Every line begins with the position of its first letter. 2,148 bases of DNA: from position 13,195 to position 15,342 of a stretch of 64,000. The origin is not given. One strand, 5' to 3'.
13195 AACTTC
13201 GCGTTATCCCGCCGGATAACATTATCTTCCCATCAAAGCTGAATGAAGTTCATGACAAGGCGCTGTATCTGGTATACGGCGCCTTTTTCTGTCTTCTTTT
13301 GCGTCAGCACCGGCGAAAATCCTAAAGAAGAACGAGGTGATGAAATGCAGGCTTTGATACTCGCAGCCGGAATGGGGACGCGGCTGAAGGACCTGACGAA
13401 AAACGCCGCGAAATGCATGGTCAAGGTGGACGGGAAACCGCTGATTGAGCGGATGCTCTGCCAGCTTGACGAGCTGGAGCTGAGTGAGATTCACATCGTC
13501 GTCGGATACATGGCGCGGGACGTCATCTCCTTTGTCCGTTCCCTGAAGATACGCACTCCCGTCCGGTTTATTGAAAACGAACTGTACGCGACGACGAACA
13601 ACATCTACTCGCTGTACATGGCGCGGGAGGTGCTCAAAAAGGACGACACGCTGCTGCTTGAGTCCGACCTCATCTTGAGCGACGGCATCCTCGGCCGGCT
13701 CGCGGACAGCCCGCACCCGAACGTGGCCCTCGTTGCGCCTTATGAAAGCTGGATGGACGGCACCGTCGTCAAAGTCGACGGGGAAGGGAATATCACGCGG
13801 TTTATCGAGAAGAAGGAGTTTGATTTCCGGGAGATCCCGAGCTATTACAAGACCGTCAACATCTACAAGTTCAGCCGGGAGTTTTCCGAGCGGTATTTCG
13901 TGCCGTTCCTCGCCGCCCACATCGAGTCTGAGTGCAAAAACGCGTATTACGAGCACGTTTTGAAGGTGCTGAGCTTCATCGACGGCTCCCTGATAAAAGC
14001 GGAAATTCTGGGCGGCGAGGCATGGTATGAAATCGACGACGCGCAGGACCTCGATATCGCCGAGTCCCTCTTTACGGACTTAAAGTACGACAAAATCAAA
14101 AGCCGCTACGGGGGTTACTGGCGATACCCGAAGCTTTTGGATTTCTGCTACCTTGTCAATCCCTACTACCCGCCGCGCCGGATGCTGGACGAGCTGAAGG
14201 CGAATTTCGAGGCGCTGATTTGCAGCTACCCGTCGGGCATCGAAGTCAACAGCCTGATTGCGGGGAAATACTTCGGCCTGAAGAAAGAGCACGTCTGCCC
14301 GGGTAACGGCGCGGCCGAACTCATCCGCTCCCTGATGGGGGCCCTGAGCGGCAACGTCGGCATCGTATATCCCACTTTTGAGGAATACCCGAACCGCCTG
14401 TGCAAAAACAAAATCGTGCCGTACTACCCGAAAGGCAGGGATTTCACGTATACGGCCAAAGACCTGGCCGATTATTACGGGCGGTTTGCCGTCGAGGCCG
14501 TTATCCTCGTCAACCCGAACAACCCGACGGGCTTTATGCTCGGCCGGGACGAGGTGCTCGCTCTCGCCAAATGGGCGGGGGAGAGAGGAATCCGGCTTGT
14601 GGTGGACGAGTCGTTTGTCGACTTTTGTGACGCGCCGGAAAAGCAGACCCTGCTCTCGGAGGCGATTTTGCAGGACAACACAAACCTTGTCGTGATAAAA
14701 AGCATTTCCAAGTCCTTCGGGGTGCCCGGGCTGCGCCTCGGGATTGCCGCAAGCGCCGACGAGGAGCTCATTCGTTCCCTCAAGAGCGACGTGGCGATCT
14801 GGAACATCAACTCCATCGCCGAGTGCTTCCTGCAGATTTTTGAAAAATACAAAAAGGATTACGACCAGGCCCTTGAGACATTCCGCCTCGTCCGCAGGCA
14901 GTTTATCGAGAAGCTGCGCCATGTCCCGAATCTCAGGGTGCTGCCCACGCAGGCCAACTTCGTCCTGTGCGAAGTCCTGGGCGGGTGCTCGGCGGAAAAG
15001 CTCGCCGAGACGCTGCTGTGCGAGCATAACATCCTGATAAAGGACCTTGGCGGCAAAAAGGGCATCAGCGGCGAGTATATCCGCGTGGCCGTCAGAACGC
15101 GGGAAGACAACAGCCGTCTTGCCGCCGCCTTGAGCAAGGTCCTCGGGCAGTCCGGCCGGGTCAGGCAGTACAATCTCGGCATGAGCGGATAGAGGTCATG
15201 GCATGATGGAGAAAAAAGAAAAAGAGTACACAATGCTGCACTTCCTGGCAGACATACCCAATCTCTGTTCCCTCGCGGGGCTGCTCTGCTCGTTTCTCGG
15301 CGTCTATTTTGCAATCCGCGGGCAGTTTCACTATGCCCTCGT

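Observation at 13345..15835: Two-gene candidate pathway for an amino-alcohol phospholipid via a CDP-amino-alcohol (Kennedy-like) route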

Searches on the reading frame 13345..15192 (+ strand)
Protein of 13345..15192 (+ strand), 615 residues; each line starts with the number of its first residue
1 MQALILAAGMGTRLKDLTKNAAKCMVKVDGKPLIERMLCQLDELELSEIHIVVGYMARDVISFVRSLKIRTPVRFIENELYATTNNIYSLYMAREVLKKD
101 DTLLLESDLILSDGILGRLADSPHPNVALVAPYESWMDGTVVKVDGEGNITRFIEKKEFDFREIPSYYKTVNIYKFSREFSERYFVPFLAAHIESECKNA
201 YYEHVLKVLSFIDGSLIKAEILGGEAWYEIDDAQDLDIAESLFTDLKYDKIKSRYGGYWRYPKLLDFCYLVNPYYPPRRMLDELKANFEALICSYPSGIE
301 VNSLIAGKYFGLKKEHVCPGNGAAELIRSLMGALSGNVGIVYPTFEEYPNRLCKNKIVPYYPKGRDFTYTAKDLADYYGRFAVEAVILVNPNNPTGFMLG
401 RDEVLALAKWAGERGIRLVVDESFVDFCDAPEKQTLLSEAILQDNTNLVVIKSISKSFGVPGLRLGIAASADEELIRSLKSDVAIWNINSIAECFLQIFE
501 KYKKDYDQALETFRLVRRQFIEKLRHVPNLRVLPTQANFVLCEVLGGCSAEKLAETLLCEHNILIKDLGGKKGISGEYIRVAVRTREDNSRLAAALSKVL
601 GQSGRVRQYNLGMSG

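Call 3: search_protein_families(library=pfam, proteins=[window:13345-15192:+], max_evalue=0.01)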
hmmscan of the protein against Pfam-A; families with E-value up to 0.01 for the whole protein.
window:13345-15192:+ (615 aa): 5 families
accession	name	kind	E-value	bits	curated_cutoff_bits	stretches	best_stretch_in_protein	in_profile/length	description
PF00155.27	Aminotran_1_2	-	1.2e-33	117.2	19.7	1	301-596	47-361/361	Aminotransferase class I and II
PF12804.13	NTP_transf_3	-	5.2e-12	46.7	27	1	3-133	1-123/160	MobA-like NTP transferase domain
PF00483.29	NTP_transferase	-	5.5e-11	43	21.2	1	3-180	2-184/245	Nucleotidyl transferase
PF20202.4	DUF6564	-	0.0015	18.7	25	1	33-124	17-113/230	Domain of unknown function (DUF6564)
PF01128.25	IspD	-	0.0052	17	27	1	2-58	2-56/221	2-C-methyl-D-erythritol 4-phosphate cytidylyltransferase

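Call 4: search_protein_families(library=ncbifam, proteins=[window:13345-15192:+], max_evalue=0.01)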
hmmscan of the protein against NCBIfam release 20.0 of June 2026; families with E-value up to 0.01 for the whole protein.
window:13345-15192:+ (615 aa): 98 families (the best 25 are shown)
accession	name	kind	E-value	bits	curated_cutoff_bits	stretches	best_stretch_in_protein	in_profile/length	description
TIGR01140.1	L_thr_O3P_dcar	equivalog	3e-55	187.7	290.55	1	254-596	11-330/331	threonine-phosphate decarboxylase CobD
TIGR01141.1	hisC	equivalog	3e-41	141.5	276.55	1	272-598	30-348/349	histidinol-phosphate transaminase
NF005915.1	PRK07908.1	equivalog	3.2e-31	108.9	360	1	262-596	12-331/332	Rv2231c family histidinol phosphate aminotransferase CobC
NF006225.0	PRK08354.1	equivalog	5.5e-27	95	288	1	252-599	5-315/318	putative aminotransferase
NF002726.0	PRK02610.1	equivalog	9.2e-26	90.6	391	1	312-602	89-371/374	histidinol-phosphate transaminase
NF053748.1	bifunc_CobBC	exception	1.1e-24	86.9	950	1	262-596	480-796/797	bifunctional hydrogenobyrinic acid a,c-diamide synthase/histidinol phosphate aminotransferase CobBC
NF002877.0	PRK03317.1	equivalog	1.3e-24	86.7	409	1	310-602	89-369/374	histidinol-phosphate transaminase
TIGR03992.1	Arch_glmU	subfamily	1.4e-23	83.5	292.1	1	1-182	1-174/393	bifunctional sugar-1-phosphate nucleotidylyltransferase/acetyltransferase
NF003496.0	PRK05166.1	equivalog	1.5e-23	83.2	540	1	272-601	46-371/373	histidinol-phosphate transaminase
NF005021.0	PRK06425.1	equivalog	1.3e-22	80.3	353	1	289-601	46-332/335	histidinol-phosphate aminotransferase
NF002878.0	PRK03321.1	subfamily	2.9e-22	78.9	374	1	300-599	61-348/352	histidinol-phosphate transaminase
NF041364.1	GntC_guanitoxin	equivalog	4.4e-21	75.2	415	1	383-598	135-352/356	guanitoxin biosynthesis PLP-dependent (S)-gamma-hydroxy-L-arginine cyclodehydratase GntC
NF041313.1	UDPGP_AglF_Halo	equivalog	3.6e-19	69.2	400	1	1-158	1-160/234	UTP--glucose-1-phosphate uridylyltransferase AglF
NF004870.0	PRK06225.1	equivalog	3.7e-18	65.4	351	1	308-600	77-374/380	pyridoxal phosphate-dependent aminotransferase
NF005732.0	PRK07550.1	equivalog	3e-16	59.4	366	1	383-489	167-274/389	aminotransferase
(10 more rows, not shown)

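Call 6: search_solved_structures(query=window:13345-15192:+, max_evalue=0.00001)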
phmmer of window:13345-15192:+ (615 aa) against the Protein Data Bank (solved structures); distinct sequences matched with E-value up to 0.00001: 49.
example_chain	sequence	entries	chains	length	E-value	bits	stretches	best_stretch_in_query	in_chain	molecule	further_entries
6oux_A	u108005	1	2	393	1.2e-47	166.1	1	265-602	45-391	Threonine phosphate decarboxylase-like enzyme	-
3ftb_A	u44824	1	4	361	2.6e-32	115.4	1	257-598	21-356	Histidinol-phosphate aminotransferase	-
1lc5_A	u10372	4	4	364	1.8e-26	96.1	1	263-600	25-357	L-Threonine-O-3-Phosphate Decarboxylase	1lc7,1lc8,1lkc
8bj1_A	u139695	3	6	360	2e-24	89.4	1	269-597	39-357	histidinol-phosphate aminotransferase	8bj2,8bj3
8bj4_A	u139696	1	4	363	2e-24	89.4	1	269-597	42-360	histidinol-phosphate aminotransferase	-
3fkd_A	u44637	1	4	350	9.6e-20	73.9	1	320-598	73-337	L-threonine-O-3-phosphate decarboxylase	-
3p1t_A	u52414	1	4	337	5.3e-17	64.9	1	341-598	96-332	Putative histidinol-phosphate aminotransferase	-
1jyk_A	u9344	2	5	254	7.3e-17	64.4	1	2-100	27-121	CTP:phosphocholine Cytidylyltransferase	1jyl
3hdo_A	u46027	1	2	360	2.2e-14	56.2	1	272-599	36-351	Histidinol-phosphate aminotransferase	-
7szp_A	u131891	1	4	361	2.4e-13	52.8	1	376-597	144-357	Histidinol-phosphate aminotransferase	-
1fg3_A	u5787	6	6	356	3.3e-13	52.3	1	308-596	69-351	HISTIDINOL PHOSPHATE AMINOTRANSFERASE | HISTIDINOL-PHOSPHATE AMINOTRANSFERASE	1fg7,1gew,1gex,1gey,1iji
3euc_A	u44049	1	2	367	4.7e-13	51.8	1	269-596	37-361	Histidinol-phosphate aminotransferase 2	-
4r2n_A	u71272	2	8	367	1.9e-12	49.8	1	312-549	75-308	Putative phenylalanine aminotransferase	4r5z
3ffh_A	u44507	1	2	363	2.5e-12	49.4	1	284-600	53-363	Histidinol-phosphate aminotransferase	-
3cq4_A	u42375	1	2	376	6.5e-12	48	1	272-598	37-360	Histidinol-phosphate aminotransferase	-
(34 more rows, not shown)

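Call 8: find_homologous_proteins(query=window:13345-15192:+, max_evalue=1e-10)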
Query window:13345-15192:+ (615 aa): 8000 proteins with E <= 1e-10 among 8000 candidates; the best 120 are listed.
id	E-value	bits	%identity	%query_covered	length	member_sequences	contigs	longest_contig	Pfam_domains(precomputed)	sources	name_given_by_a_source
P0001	0.0e+0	1394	100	100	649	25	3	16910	PF00483.30,PF00155.28,PF12804.14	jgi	-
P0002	0.0e+0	1219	86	100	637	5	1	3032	PF00483.30,PF00155.28,PF12804.14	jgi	-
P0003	0.0e+0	1025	76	98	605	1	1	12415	PF00483.30,PF00155.28,PF12804.14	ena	-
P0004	0.0e+0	1022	74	100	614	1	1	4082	PF00483.30,PF00155.28,PF12804.14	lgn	-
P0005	3.1e-297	1005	72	100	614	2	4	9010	PF00483.30,PF00155.28,PF12804.14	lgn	-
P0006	2.5e-288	976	69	100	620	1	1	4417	PF00483.30,PF00155.28,PF12804.14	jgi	-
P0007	5.6e-287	971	68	100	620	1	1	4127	PF00483.30,PF00155.28,PF12804.14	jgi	-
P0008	1.8e-286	970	68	100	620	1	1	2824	PF00483.30,PF00155.28,PF12804.14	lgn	-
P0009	7.5e-284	961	67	100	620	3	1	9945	PF00483.30,PF00155.28,PF12804.14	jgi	-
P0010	1.6e-282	957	67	100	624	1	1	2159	PF00483.30,PF00155.28,PF20202.5,PF12804.14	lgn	-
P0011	1.1e-279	947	66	99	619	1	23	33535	PF00483.30,PF00155.28,PF12804.14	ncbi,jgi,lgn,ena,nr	ncbi:MAG: aminotransferase class I/II-fold pyridoxal phosphate-dependent enzyme [Anaerovoracaceae ba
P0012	2.7e-279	946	67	99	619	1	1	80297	PF00483.30,PF00155.28,PF12804.14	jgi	-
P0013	4.0e-279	945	68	98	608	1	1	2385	PF00483.30,PF00155.28,PF12804.14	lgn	-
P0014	1.3e-278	944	66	99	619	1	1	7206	PF00483.30,PF00155.28,PF12804.14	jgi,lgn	jgi:histidinol-phosphate/aromatic aminotransferase/cobyric acid decarboxylase-like protein/choline k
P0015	1.6e-278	944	65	99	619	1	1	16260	PF00483.30,PF00155.28,PF12804.14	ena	-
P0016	5.4e-278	942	66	99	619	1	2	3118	PF00483.30,PF00155.28,PF12804.14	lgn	-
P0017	6.7e-278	941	68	98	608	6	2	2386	PF00483.30,PF00155.28,PF12804.14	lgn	-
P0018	1.1e-277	941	67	100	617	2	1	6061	PF00483.30,PF00155.28,PF12804.14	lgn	-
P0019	1.1e-277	941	65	99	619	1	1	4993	PF00483.30,PF00155.28,PF12804.14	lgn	-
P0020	1.8e-277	940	66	100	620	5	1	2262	PF00483.30,PF00155.28,PF12804.14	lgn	-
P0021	1.3e-276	937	66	98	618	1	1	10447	PF00483.30,PF00155.28,PF12804.14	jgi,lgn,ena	jgi:histidinol-phosphate/aromatic aminotransferase/cobyric acid decarboxylase-like protein/choline k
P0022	1.8e-276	937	66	98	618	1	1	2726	PF00483.30,PF00155.28,PF12804.14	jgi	jgi:histidinol-phosphate/aromatic aminotransferase/cobyric acid decarboxylase-like protein/choline k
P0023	3.7e-276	936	65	99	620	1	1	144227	PF00483.30,PF00155.28,PF12804.14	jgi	-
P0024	7.4e-276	935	66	100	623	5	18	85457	PF00483.30,PF00155.28,PF12804.14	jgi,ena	-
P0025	2.3e-275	933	66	100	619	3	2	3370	PF00483.30,PF00155.28,PF20202.5,PF12804.14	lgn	-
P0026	3.6e-275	932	66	100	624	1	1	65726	PF00483.30,PF00155.28,PF12804.14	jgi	-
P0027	1.4e-274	930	67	98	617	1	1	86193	PF00483.30,PF00155.28,PF12804.14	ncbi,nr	ncbi:MAG: Threonine-phosphate decarboxylase [Firmicutes bacterium ADurb.Bin193]|nr:MAG: Threonine-ph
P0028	3.2e-274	929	65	100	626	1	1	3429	PF00483.30,PF00155.28,PF12804.14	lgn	-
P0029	2.1e-273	927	65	100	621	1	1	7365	PF00483.30,PF00155.28,PF12804.14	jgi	-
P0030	7.2e-273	925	66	98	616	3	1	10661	PF00483.30,PF00155.28,PF12804.14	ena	-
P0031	1.8e-272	923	65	100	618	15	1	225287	PF00483.30,PF00155.28,PF12804.14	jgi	-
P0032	3.6e-272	922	65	100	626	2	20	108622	PF00483.30,PF00155.28,PF12804.14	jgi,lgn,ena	-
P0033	5.3e-271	919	65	97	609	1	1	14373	PF00483.30,PF00155.28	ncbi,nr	ncbi:MAG: aminotransferase class I/II-fold pyridoxal phosphate-dependent enzyme [Clostridiales bacte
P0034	6.8e-271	918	65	100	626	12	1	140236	PF00483.30,PF00155.28,PF20202.5,PF12804.14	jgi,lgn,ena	-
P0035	2.5e-270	916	66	98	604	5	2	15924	PF00483.30,PF00155.28,PF12804.14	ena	-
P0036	4.2e-270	916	64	100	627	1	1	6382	PF00483.30,PF00155.28,PF20202.5,PF12804.14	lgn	-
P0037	1.7e-269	914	64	100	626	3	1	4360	PF00483.30,PF00155.28,PF12804.14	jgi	-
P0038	2.7e-269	913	64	100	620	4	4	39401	PF00483.30,PF00155.28,PF12804.14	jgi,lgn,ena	-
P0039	2.7e-269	913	66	98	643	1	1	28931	PF00483.30,PF00155.28,PF12804.14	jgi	-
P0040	3.0e-269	913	65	98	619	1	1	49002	PF00483.30,PF00155.28,PF12804.14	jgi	-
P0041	1.5e-268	911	65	100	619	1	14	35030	PF00483.30,PF00155.28,PF12804.14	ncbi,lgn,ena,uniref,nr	ncbi:aminotransferase class I/II-fold pyridoxal phosphate-dependent enzyme [Herbinix luporum]|uniref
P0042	1.3e-264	897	63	100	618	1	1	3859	PF00483.30,PF00155.28,PF12804.14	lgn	-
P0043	4.4e-263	892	65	98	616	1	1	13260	PF00483.30,PF00155.28,PF12804.14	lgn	-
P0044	2.0e-260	884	62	99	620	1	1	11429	PF00483.30,PF00155.28,PF12804.14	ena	-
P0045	7.7e-260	882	62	98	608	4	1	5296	PF00483.30,PF00155.28,PF12804.14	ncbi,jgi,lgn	jgi:histidinol-phosphate/aromatic aminotransferase/cobyric acid decarboxylase-like protein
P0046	1.4e-257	874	65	92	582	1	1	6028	PF00155.28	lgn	-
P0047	4.8e-257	873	65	92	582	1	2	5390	PF00155.28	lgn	-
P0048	2.9e-253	860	64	96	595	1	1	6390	PF00155.28,PF12804.14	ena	-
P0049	9.4e-241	819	60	98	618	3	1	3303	PF00483.30,PF00155.28,PF12804.14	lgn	-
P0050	3.2e-240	817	60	98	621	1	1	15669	PF00483.30,PF00155.28,PF12804.14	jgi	-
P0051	2.1e-238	811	59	98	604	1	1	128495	PF00483.30,PF00155.28,PF12804.14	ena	-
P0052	4.1e-238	810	60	98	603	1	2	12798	PF00483.30,PF00155.28,PF12804.14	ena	-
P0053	5.9e-238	810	59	98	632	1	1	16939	PF00483.30,PF00155.28,PF12804.14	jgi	-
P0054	6.3e-238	809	59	98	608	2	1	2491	PF00483.30,PF00155.28,PF12804.14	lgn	-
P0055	9.0e-238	809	60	98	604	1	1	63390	PF00483.30,PF00155.28,PF12804.14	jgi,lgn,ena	-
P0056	9.6e-238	809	59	98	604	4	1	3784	PF00483.30,PF00155.28,PF12804.14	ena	-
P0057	1.6e-237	808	59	98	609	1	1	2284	PF00483.30,PF00155.28,PF12804.14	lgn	-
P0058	1.9e-237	808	59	98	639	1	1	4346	PF00483.30,PF00155.28,PF12804.14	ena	-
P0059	2.1e-237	808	59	98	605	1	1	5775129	PF00483.30,PF00155.28,PF12804.14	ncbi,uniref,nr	ncbi:aminotransferase class I/II-fold pyridoxal phosphate-dependent enzyme [Oceanirhabdus sp. W0125-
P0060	3.6e-237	807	59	98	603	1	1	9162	PF00483.30,PF00155.28,PF12804.14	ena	-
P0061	3.7e-237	807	59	98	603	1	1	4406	PF00483.30,PF00155.28,PF12804.14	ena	-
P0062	8.9e-237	806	59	98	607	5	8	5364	PF00483.30,PF00155.28,PF12804.14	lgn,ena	-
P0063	2.1e-236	804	59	98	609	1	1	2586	PF00483.30,PF00155.28,PF12804.14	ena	-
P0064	2.2e-236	804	58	98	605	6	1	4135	PF00483.30,PF00155.28,PF12804.14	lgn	-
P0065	2.5e-236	804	59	98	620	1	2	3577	PF00483.30,PF00155.28,PF12804.14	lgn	-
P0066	2.5e-236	804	59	98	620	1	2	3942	PF00483.30,PF00155.28,PF12804.14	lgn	-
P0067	3.1e-236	804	58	98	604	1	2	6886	PF00483.30,PF00155.28,PF12804.14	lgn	-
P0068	3.5e-236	804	59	98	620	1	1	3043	PF00483.30,PF00155.28,PF12804.14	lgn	-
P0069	4.1e-236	803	59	98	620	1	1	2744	PF00483.30,PF00155.28,PF12804.14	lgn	-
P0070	4.7e-236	803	59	98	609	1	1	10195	PF00483.30,PF00155.28,PF12804.14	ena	-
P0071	4.9e-236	803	59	98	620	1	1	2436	PF00483.30,PF00155.28,PF12804.14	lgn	-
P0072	5.4e-236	803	59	98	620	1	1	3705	PF00483.30,PF00155.28,PF12804.14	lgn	-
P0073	6.1e-236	803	59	98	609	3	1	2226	PF00483.30,PF00155.28,PF12804.14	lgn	-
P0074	6.5e-236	803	59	98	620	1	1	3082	PF00483.30,PF00155.28,PF12804.14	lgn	-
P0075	6.5e-236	803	59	98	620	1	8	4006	PF00483.30,PF00155.28,PF12804.14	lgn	-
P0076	6.7e-236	803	59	98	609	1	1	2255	PF00483.30,PF00155.28,PF12804.14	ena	-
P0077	6.9e-236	803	59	98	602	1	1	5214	PF00483.30,PF00155.28,PF12804.14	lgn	-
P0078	7.3e-236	803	59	98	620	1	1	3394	PF00483.30,PF00155.28,PF12804.14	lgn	-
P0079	7.6e-236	803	59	98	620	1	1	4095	PF00483.30,PF00155.28,PF12804.14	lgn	-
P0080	7.7e-236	803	59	98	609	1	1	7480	PF00483.30,PF00155.28,PF12804.14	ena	-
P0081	7.7e-236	803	59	98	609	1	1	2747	PF00483.30,PF00155.28,PF12804.14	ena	-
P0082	1.0e-235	802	59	98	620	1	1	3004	PF00483.30,PF00155.28,PF12804.14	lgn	-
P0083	1.1e-235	802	59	98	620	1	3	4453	PF00483.30,PF00155.28,PF12804.14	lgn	-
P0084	1.3e-235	802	59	98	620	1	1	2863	PF00483.30,PF00155.28,PF12804.14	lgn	-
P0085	1.7e-235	801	59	98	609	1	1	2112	PF00483.30,PF00155.28,PF12804.14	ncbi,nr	ncbi:MAG TPA: aminotransferase class I/II-fold pyridoxal phosphate-dependent enzyme [Clostridia bact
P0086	3.1e-235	801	59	98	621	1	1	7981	PF00483.30,PF00155.28,PF12804.14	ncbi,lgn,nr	ncbi:MAG: aminotransferase class I/II-fold pyridoxal phosphate-dependent enzyme [Clostridiales bacte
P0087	3.3e-235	800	60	98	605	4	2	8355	PF00483.30,PF00155.28,PF12804.14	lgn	-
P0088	3.3e-235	800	58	98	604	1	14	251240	PF00483.30,PF00155.28,PF12804.14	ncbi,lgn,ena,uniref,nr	ncbi:aminotransferase class I/II-fold pyridoxal phosphate-dependent enzyme [Clostridium paraputrific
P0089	3.6e-235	800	58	98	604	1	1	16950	PF00483.30,PF00155.28,PF12804.14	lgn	-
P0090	3.9e-235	800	59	98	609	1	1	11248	PF00483.30,PF00155.28,PF12804.14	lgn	-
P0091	4.0e-235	800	58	98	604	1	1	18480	PF00483.30,PF00155.28,PF12804.14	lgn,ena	-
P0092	4.1e-235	800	58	99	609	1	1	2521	PF00483.30,PF00155.28,PF12804.14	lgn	-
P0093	5.3e-235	800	59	98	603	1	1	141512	PF00483.30,PF00155.28,PF12804.14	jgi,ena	-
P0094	6.5e-235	799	58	98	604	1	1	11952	PF00483.30,PF00155.28,PF12804.14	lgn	-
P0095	6.6e-235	799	58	98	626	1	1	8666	PF00483.30,PF00155.28,PF12804.14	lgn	-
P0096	6.6e-235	799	58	98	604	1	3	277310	PF00483.30,PF00155.28,PF12804.14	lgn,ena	-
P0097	6.8e-235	799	59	98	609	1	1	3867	PF00483.30,PF00155.28,PF12804.14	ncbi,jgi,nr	ncbi:MAG: aminotransferase class I/II-fold pyridoxal phosphate-dependent enzyme [Vallitaleaceae bact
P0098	7.6e-235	799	59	98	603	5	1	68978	PF00483.30,PF00155.28,PF12804.14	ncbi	-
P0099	8.1e-235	799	58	99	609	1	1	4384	PF00483.30,PF00155.28,PF12804.14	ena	-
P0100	9.0e-235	799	58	98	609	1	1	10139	PF00483.30,PF00155.28,PF12804.14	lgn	-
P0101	9.0e-235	799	58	98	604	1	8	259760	PF00483.30,PF00155.28,PF12804.14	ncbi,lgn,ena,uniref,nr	ncbi:aminotransferase class I/II-fold pyridoxal phosphate-dependent enzyme [Clostridium paraputrific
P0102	9.3e-235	799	58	98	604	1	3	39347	PF00483.30,PF00155.28,PF12804.14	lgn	-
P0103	9.6e-235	799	58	99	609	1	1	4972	PF00483.30,PF00155.28,PF12804.14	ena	-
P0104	1.0e-234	799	64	86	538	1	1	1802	PF00155.28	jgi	-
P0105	1.0e-234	799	58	98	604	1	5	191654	PF00483.30,PF00155.28,PF12804.14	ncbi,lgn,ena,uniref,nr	ncbi:aminotransferase class I/II-fold pyridoxal phosphate-dependent enzyme [Clostridium paraputrific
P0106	1.1e-234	799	58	98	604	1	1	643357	PF00483.30,PF00155.28,PF12804.14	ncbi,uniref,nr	ncbi:aminotransferase class I/II-fold pyridoxal phosphate-dependent enzyme [Clostridium paraputrific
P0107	1.2e-234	799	58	98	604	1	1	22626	PF00483.30,PF00155.28,PF12804.14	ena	-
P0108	1.3e-234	799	58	98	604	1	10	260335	PF00483.30,PF00155.28,PF12804.14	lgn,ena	-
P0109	1.3e-234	798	58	98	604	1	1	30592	PF00483.30,PF00155.28,PF12804.14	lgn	-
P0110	1.4e-234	798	58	98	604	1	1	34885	PF00483.30,PF00155.28,PF12804.14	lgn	-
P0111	1.5e-234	798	58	98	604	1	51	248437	PF00483.30,PF00155.28,PF12804.14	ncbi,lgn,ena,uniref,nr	ncbi:MAG: aminotransferase class I/II-fold pyridoxal phosphate-dependent enzyme [Clostridium sp.]|un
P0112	1.8e-234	798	58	98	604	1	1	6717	PF00483.30,PF00155.28,PF12804.14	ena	-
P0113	1.8e-234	798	58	98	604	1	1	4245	PF00483.30,PF00155.28,PF12804.14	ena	-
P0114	2.3e-234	798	58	98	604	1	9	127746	PF00483.30,PF00155.28,PF12804.14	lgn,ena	-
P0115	2.4e-234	798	58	98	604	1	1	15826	PF00483.30,PF00155.28,PF12804.14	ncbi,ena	-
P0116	2.5e-234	798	58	99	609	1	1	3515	PF00483.30,PF00155.28,PF12804.14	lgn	-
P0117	2.6e-234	797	58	98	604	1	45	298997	PF00483.30,PF00155.28,PF12804.14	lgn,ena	-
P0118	2.9e-234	797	59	98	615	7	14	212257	PF00483.30,PF00155.28,PF12804.14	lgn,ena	-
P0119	2.9e-234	797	58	98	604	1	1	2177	PF00483.30,PF00155.28,PF12804.14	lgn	-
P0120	3.2e-234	797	58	98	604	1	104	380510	PF00483.30,PF00155.28,PF12804.14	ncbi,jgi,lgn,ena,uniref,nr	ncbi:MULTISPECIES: aminotransferase class I/II-fold pyridoxal phosphate-dependent enzyme [Clostridiu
